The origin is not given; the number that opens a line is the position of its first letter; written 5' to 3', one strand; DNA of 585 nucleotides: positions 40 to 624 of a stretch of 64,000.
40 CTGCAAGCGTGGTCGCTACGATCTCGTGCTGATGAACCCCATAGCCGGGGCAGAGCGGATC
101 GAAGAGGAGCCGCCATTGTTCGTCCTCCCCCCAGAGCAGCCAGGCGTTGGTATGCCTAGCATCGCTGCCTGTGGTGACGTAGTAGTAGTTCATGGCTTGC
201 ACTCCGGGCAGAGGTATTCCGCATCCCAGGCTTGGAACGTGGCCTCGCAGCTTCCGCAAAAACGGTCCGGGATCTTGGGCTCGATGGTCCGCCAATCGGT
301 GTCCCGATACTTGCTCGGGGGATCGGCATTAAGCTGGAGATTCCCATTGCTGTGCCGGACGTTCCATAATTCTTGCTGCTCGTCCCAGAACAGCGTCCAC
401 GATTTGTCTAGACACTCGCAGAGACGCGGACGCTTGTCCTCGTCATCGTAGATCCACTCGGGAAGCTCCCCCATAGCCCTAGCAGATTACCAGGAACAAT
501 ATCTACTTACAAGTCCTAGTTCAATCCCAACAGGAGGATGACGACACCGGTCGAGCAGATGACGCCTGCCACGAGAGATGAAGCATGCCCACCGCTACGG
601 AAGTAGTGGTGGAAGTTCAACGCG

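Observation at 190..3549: Trp-rich N-terminal module (h-W-W/Y-D/E-D/E-x-Q/E-E-L-W) shared by a subset of the ribbon proteins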

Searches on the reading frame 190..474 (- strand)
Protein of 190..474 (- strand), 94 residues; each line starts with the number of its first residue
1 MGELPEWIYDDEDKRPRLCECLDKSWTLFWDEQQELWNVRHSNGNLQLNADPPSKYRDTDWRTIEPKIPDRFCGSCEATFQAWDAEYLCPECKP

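Call 9: search_protein_families(library=pfam, proteins=[window:190-474:-], max_evalue=1)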
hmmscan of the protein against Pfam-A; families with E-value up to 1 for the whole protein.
window:190-474:- (94 aa): 0 families

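Call 15: find_encoding_contigs(protein=window:190-474:-, flank=10000, max_places=6)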
Protein window:190-474:- (94 aa): 14 contigs read that carry it; 6 places shown.
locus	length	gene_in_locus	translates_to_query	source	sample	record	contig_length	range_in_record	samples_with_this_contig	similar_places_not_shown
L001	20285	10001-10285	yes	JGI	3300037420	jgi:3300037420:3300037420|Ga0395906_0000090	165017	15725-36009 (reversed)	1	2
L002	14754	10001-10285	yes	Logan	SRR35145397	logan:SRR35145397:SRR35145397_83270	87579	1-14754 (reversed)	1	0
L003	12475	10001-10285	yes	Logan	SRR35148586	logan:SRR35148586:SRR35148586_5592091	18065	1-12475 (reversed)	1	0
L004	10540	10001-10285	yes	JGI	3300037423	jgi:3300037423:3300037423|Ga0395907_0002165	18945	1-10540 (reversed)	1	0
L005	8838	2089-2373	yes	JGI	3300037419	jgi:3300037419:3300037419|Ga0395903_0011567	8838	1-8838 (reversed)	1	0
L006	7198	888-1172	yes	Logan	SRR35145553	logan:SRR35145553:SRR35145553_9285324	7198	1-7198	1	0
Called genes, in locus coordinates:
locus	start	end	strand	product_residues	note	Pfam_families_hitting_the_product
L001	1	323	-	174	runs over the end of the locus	PF18143:HAD_SAK_2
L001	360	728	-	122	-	-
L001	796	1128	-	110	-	-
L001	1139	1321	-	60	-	-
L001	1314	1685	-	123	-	-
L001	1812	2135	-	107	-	-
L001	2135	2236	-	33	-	-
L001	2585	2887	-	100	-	-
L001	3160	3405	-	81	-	-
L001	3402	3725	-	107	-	-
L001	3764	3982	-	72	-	-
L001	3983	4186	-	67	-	-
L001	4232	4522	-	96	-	-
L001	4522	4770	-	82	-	-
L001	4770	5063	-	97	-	-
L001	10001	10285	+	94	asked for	-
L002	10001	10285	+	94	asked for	-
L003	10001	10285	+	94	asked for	-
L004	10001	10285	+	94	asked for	-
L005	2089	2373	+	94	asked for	-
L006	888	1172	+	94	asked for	-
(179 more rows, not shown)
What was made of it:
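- Checked: The gene limits 190-474, 686-973, 1213-1515 and 3232-3549 agree with independent gene calls on the source contig (call 15).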

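Call 56: predict_structure(alignment_id=A7)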
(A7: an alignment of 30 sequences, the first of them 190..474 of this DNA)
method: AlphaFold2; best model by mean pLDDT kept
length: 94 residues; sequences in the alignment: 30
mean_pLDDT: 77.7   pTM: 0.52
mean pLDDT of the five models: 77.7, 75.6, 74.0, 73.3, 72.2
residues with pLDDT >= 90: 16; 70-90: 53; 50-70: 19; < 50: 6
segments of 3 or more residues with pLDDT < 50: 1-6
pLDDT, mean of each block of 10 residues (from residue 1): 48 62 81 87 88 77 75 93 83 89
secondary structure, 60 per line:
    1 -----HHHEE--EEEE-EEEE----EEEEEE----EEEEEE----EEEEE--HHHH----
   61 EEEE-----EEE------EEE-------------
elements in order: E13-16 E18-21 E26-31 E36-41 E46-50 H53-56 E61-64 E70-72 E79-81

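Call 62: fold_search(model_id=the predicted structure, library=viral)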
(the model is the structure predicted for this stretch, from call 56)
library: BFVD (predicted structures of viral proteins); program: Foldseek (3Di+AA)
matches with E <= 10: 373; with E <= 0.001: 0
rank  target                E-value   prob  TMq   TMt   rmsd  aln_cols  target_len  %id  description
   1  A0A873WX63            2.9e-01  0.97  0.40  0.43   3.8        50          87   18  (no name in the UniProt tables at hand)
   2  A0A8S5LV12            3.5e-01  0.85  0.36  0.40   4.8        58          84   17  Uncharacterized protein [Podoviridae sp. ctrub15]
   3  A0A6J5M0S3            4.1e-01  0.94  0.41  0.47   3.2        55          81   13  Uncharacterized protein (Fragment) [uncultured Caudovirales phage]
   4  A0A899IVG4            4.4e-01  0.82  0.34  0.55   3.2        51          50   20  (no name in the UniProt tables at hand)
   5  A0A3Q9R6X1            4.6e-01  0.69  0.34  0.48   3.6        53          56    9  (no name in the UniProt tables at hand)
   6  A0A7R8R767            4.6e-01  0.63  0.37  0.38   7.9        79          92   10  Uncharacterized protein [Klebsiella phage vB_KppS-Anoxic]
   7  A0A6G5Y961            4.9e-01  0.72  0.35  0.50   3.5        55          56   14  (no name in the UniProt tables at hand)
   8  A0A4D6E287            7.8e-01  0.72  0.39  0.58   3.0        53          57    9  Uncharacterized protein [Gordonia phage GodonK]
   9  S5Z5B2                8.8e-01  0.30  0.34  0.45   4.9        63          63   19  Uncharacterized protein [Mycobacterium phage Whirlwind]
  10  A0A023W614            1.0e+00  0.75  0.39  0.37   3.3        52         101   12  Uncharacterized protein [Serratia phage PS2]
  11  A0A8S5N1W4            1.1e+00  0.51  0.36  0.45   3.2        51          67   12  Uncharacterized protein [Siphoviridae sp. ctLfk13]
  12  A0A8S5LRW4            1.1e+00  0.35  0.29  0.16   3.6        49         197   12  YopX protein [Siphoviridae sp. ct7EW56]
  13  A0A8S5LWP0            1.3e+00  0.38  0.27  0.12   8.9        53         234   23  Thaumarchaeal output domain 1 [Siphoviridae sp. ct3pR10]
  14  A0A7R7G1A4            1.4e+00  0.41  0.35  0.41   3.4        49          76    8  (no name in the UniProt tables at hand)
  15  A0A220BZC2            1.4e+00  0.20  0.27  0.18   4.4        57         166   16  (no name in the UniProt tables at hand)
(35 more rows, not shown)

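Call 74: fold_search(model_id=the predicted structure, library=pdb)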
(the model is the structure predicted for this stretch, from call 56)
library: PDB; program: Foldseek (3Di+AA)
matches with E <= 10: 84; with E <= 0.001: 0
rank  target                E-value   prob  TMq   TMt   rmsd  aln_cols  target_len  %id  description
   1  6ox6_B                4.2e-01  0.87  0.36  0.42   3.7        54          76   17  Crystal structure of the complex between the Type VI effector Tas1 and its immunity protein (released 2019-09-18)
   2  5xfp_B                7.9e-01  0.08  0.17  0.07  14.8        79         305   16  Binary complex of PHF1 and a double stranded DNA (released 2017-09-13)
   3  5xfq_A                8.4e-01  0.15  0.23  0.08  12.4       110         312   12  Ternary complex of PHF1, a DNA duplex and a histone peptide (released 2017-09-13)
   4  5svc_C                2.4e+00  0.09  0.25  0.15  18.0        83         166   17  Mechanism of ATP-Dependent Acetone Carboxylation, Acetone Carboxylase nucleotide-free structure (released 2017-08-09)
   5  5svb_C                2.4e+00  0.06  0.21  0.12  17.6        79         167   18  Mechanism of ATP-Dependent Acetone Carboxylation, Acetone Carboxylase AMP bound structure (released 2017-08-09)
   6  5m45_C                2.7e+00  0.06  0.21  0.13  17.6        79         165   19  Structure of Acetone Carboxylase purified from Xanthobacter autotrophicus (released 2017-08-09)
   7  5svb_F                3.2e+00  0.06  0.21  0.13  17.6        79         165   18  Mechanism of ATP-Dependent Acetone Carboxylation, Acetone Carboxylase AMP bound structure (released 2017-08-09)
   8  1tfk_A                3.4e+00  0.10  0.23  0.23   6.1        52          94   15  Ribonuclease from Escherichia coli complexed with its inhibtor protein (released 2005-03-01)
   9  6jdk_B                3.4e+00  0.10  0.19  0.04   5.4        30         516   17  Crystal structure of Baeyer-Villiger monooxygenase from Parvibaculum lavamentivorans (released 2019-04-10)
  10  8wje_B                3.8e+00  0.20  0.34  0.40   4.0        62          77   13  Structure of apo-SPO1 Tad2 (released 2024-09-25)
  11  1v74_A                4.0e+00  0.09  0.24  0.21   6.0        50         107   14  Structure of the E. coli colicin D bound to its immunity protein ImmD (released 2004-03-30)
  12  8ram_M                4.5e+00  0.12  0.25  0.33   5.4        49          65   18  Structure of Sen1 bound RNA Polymerase II pre-termination complex (released 2024-10-30)
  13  6u42_6W               4.5e+00  0.02  0.17  0.04  13.0        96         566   17  Natively decorated ciliary doublet microtubule (released 2019-11-13)
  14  8otz_Ab               4.5e+00  0.02  0.17  0.04  12.7       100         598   15  48-nm repeat of the native axonemal doublet microtubule from bovine sperm (released 2023-11-22)
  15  6eoj_A                4.8e+00  0.13  0.23  0.02   3.4        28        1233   14  PolyA polymerase module of the cleavage and polyadenylation factor (CPF) from Saccharomyces cerevisiae (released 2017-11-15)
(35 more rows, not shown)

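Call 77: search_protein_families(library=pfam, alignment_id=A7, max_evalue=0.05)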
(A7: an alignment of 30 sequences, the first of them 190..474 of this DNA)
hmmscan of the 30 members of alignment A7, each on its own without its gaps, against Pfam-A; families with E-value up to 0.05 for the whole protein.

A. member 1, window:190-474:- (94 aa): 0 families

B. families by the number of members that match (of 30 scanned): 9 families
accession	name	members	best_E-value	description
PF18912.6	DZR_2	3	0.032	Double zinc ribbon domain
PF14570.12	zf-RING_4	1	0.0049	RING/Ubox like zinc-binding domain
PF18551.6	TackOD1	1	0.016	Thaumarchaeal output domain 1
PF15841.10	TMEM239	1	0.023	Transmembrane protein 239 family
PF17235.7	STD1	1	0.023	STD1/MTH1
PF03260.19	Lipoprotein_11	1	0.03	Lepidopteran low molecular weight (30 kD) lipoprotein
PF12773.13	DZR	1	0.031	Double zinc ribbon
PF13240.11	Zn_Ribbon_1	1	0.034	zinc-ribbon domain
PF25287.1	zf-B_box_Trim66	1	0.036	Trim66, B-box zinc-binding domain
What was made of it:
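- On WW domain: No WW hit (calls 9, 77).
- Closest known: WW domain and tryptophan-zipper hairpins. Different: Here the Trp residues are 5-8 apart across one turn, and no member hits a Pfam WW model (calls 9, 77).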
